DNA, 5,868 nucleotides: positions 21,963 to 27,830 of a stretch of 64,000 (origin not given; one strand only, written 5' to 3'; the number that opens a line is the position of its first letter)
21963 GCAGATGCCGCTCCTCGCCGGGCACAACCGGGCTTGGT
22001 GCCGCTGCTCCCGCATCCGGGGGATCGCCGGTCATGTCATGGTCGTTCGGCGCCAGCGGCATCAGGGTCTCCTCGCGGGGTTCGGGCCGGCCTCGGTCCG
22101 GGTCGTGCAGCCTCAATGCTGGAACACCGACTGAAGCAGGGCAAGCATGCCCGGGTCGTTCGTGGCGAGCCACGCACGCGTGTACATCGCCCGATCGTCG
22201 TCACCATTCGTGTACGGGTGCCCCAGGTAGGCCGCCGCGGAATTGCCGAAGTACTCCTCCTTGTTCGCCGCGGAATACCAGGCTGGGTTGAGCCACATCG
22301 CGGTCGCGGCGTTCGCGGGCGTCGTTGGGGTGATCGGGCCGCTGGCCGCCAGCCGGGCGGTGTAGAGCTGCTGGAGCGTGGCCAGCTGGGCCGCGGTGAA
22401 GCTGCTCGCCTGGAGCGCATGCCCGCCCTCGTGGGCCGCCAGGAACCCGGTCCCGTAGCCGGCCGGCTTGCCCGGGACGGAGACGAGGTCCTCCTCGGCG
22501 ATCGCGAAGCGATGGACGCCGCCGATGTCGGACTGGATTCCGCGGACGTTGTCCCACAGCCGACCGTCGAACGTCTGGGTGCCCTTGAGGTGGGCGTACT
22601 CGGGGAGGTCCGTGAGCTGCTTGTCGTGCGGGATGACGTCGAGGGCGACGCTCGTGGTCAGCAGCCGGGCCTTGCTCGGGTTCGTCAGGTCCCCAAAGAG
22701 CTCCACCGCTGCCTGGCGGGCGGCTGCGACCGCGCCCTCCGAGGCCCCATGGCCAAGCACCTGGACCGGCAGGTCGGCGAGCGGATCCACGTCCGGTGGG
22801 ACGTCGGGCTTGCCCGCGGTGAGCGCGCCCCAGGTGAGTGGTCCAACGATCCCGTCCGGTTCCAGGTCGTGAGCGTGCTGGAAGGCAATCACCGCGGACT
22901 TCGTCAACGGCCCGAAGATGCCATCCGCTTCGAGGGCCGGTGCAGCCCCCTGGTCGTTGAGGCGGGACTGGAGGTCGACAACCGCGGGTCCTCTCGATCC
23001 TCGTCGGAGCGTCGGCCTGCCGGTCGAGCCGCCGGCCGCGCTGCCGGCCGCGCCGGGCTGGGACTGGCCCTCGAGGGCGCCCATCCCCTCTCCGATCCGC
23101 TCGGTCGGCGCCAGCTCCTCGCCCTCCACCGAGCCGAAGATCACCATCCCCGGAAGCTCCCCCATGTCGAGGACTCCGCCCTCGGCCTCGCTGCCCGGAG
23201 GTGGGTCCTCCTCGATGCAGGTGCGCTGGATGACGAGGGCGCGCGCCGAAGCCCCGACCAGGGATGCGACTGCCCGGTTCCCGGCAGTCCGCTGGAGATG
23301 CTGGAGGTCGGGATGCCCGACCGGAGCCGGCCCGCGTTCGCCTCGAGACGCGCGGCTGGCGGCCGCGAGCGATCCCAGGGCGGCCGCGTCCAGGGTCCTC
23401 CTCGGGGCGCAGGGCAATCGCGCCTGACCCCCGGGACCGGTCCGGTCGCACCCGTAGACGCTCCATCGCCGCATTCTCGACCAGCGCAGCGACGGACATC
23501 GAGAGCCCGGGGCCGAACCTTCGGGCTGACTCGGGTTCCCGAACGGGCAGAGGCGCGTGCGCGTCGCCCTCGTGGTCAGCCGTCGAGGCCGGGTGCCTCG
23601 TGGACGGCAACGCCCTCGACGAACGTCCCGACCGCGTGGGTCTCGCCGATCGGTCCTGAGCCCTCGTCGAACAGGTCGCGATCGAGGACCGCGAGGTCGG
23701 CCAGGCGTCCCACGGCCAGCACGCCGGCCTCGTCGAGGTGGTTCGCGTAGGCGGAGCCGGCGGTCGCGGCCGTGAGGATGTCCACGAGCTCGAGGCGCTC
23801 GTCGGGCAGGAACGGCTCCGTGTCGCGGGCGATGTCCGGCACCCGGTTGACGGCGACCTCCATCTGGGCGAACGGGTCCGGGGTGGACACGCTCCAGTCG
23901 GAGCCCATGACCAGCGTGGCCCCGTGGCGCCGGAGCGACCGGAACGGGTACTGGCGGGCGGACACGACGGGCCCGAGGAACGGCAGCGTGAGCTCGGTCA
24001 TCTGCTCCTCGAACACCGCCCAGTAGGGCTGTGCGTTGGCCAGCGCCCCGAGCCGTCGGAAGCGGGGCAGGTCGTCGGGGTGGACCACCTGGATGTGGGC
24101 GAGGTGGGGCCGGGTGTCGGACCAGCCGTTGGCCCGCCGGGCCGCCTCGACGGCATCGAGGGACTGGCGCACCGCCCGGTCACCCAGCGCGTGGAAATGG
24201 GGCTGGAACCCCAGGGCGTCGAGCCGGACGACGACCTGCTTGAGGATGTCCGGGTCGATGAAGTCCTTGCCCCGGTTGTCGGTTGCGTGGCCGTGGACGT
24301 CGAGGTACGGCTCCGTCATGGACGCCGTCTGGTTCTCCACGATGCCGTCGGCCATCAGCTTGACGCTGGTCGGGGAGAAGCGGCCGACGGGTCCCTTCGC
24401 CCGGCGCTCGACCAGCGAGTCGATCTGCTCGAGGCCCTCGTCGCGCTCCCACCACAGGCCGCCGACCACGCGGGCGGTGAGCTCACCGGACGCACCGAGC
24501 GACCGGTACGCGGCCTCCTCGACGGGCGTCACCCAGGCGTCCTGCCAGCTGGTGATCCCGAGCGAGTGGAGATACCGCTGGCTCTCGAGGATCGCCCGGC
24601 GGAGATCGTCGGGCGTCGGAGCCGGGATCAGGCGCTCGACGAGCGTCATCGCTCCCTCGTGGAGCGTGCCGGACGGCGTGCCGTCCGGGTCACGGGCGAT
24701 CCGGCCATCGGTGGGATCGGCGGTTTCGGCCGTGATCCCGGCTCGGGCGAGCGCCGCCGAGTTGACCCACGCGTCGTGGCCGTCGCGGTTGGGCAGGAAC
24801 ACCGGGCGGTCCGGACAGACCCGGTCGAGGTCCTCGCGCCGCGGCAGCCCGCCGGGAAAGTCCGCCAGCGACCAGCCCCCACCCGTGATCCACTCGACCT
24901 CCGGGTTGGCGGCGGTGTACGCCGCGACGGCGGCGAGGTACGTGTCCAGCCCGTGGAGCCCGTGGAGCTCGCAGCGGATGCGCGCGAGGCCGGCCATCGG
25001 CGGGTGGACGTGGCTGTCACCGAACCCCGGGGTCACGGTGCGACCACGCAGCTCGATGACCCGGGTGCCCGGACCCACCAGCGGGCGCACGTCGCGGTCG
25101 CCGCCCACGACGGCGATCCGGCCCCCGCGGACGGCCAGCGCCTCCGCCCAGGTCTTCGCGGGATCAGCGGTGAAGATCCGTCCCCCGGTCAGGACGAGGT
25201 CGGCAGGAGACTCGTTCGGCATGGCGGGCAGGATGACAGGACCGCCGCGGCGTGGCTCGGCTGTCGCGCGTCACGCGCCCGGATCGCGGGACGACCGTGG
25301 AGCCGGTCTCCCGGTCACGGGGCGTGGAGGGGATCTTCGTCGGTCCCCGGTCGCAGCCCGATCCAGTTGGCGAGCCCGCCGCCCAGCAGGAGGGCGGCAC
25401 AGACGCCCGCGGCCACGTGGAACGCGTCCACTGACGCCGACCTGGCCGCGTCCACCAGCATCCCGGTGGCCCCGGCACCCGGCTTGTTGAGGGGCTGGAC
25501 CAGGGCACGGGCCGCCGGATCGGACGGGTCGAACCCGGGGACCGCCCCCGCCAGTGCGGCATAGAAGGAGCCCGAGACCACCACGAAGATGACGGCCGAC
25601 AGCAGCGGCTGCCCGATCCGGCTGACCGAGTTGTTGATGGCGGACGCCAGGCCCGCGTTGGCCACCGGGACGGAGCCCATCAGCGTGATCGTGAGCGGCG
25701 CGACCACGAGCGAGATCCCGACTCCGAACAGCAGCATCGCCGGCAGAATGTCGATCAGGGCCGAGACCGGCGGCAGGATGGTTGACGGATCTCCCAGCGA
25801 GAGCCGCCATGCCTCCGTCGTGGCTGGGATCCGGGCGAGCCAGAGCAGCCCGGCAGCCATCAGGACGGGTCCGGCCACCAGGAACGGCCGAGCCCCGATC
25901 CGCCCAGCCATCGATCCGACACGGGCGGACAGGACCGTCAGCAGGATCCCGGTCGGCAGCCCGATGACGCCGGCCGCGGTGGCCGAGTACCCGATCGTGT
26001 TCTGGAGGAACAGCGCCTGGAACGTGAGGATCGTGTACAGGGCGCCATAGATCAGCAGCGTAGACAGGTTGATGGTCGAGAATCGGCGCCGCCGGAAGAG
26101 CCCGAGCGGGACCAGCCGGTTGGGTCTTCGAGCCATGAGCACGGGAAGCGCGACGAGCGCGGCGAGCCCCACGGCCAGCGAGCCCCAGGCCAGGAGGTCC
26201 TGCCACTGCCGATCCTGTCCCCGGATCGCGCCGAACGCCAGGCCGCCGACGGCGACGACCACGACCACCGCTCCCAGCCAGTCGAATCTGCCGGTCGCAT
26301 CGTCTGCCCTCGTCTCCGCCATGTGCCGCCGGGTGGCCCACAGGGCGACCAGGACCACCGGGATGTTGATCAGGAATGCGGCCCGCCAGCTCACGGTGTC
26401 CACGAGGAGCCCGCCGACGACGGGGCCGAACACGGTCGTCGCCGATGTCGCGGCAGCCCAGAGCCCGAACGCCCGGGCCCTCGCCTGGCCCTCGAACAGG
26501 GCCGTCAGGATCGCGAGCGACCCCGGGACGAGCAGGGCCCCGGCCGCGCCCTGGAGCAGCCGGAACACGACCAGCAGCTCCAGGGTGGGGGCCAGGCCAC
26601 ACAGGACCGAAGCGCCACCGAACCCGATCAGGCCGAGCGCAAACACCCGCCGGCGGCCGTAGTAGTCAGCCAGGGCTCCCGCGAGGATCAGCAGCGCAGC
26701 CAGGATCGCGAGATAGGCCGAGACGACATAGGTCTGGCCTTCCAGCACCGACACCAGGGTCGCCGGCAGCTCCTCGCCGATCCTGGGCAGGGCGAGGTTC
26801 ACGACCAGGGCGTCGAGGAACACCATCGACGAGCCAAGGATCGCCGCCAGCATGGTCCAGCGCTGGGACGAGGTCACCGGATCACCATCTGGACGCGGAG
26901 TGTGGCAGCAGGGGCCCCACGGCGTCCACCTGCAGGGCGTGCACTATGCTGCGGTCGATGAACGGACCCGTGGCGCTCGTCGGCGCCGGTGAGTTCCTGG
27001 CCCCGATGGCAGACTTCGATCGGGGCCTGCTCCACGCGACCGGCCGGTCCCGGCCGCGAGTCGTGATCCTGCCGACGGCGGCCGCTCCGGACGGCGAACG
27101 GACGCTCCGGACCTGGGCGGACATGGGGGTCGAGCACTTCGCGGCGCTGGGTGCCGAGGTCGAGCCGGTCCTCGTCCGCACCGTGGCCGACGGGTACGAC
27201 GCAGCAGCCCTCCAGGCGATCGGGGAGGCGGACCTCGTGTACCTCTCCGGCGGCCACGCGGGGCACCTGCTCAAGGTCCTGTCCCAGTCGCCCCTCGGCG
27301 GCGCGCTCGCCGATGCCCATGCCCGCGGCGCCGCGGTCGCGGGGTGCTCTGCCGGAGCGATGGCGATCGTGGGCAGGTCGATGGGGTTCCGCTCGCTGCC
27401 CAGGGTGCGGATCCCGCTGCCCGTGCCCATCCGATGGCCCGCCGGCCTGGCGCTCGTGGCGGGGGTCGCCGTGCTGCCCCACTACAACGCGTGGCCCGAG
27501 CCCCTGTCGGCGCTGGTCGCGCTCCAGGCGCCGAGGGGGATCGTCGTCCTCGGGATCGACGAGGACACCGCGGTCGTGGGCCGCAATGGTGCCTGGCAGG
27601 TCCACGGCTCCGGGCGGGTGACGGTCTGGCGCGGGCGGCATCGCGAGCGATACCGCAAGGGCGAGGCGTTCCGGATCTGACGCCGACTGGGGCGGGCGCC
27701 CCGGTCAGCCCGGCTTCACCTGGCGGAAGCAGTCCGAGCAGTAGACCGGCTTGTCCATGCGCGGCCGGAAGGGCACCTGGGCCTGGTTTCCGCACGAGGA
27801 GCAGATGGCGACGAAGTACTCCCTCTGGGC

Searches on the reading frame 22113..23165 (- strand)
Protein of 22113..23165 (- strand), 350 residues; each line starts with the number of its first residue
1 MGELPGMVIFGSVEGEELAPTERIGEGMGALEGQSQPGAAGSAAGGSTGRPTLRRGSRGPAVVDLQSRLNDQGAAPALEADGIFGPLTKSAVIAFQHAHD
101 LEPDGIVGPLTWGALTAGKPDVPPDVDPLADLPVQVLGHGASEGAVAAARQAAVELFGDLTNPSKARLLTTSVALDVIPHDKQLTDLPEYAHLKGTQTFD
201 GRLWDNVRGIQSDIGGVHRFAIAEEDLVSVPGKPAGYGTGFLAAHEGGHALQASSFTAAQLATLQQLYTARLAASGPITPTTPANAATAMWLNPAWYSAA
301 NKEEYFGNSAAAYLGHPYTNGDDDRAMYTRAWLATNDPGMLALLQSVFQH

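Call 10: search_protein_families(library=pfam, proteins=[window:22113-23165:-], max_evalue=0.01)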
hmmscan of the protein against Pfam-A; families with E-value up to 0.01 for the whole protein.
window:22113-23165:- (350 aa): 2 families
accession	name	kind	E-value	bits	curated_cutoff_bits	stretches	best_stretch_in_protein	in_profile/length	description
PF01471.23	PG_binding_1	-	2.3e-17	63.3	23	1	58-115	1-57/57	Putative peptidoglycan binding domain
PF09374.15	PG_binding_3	-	6.4e-05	23.5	24.6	0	62-93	3-32/76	Predicted Peptidoglycan domain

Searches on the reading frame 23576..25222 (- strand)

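Call 10: search_protein_families(library=pfam, proteins=[window:23576-25222:-], max_evalue=0.01)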
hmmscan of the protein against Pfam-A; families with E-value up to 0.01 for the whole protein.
window:23576-25222:- (548 aa): 2 families
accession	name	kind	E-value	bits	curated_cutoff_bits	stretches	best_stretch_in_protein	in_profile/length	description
PF07969.17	Amidohydro_3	-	5.1e-82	277.3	29.7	1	54-540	1-471/472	Amidohydrolase family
PF01979.26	Amidohydro_1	-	4.7e-08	33.1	25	1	374-516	195-321/345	Amidohydrolase family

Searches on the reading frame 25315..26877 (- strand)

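Call 10: search_protein_families(library=pfam, proteins=[window:25315-26877:-], max_evalue=0.01)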
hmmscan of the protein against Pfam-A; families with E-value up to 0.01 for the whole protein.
window:25315-26877:- (520 aa): 3 families
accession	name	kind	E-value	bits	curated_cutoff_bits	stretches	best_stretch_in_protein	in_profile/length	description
PF07690.21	MFS_1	-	9.2e-44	150.2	33.4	1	14-424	3-344/347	Major Facilitator Superfamily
PF00083.30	Sugar_tr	-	8.6e-05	22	22.3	1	11-111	4-114/452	Sugar (and other) transporter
PF11700.14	ATG22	-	0.0039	16.4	24.1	0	137-180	423-467/482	Vacuole effluxer Atg22 like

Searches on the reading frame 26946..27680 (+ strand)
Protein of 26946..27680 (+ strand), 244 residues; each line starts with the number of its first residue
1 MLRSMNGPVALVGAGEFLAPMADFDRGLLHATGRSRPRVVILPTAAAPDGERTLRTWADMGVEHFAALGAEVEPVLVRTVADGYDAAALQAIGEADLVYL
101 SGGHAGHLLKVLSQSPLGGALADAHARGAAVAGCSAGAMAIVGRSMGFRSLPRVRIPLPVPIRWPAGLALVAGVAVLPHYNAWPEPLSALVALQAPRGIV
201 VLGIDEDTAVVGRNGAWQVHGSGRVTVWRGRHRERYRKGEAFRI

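Call 10: search_protein_families(library=pfam, proteins=[window:26946-27680:+], max_evalue=0.01)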
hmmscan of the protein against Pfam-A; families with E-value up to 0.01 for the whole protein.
window:26946-27680:+ (244 aa): 1 family
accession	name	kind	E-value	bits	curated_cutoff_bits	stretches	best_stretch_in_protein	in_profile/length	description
PF03575.23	Peptidase_S51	-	1.8e-15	57.6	23.9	1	24-215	18-201/206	Peptidase family S51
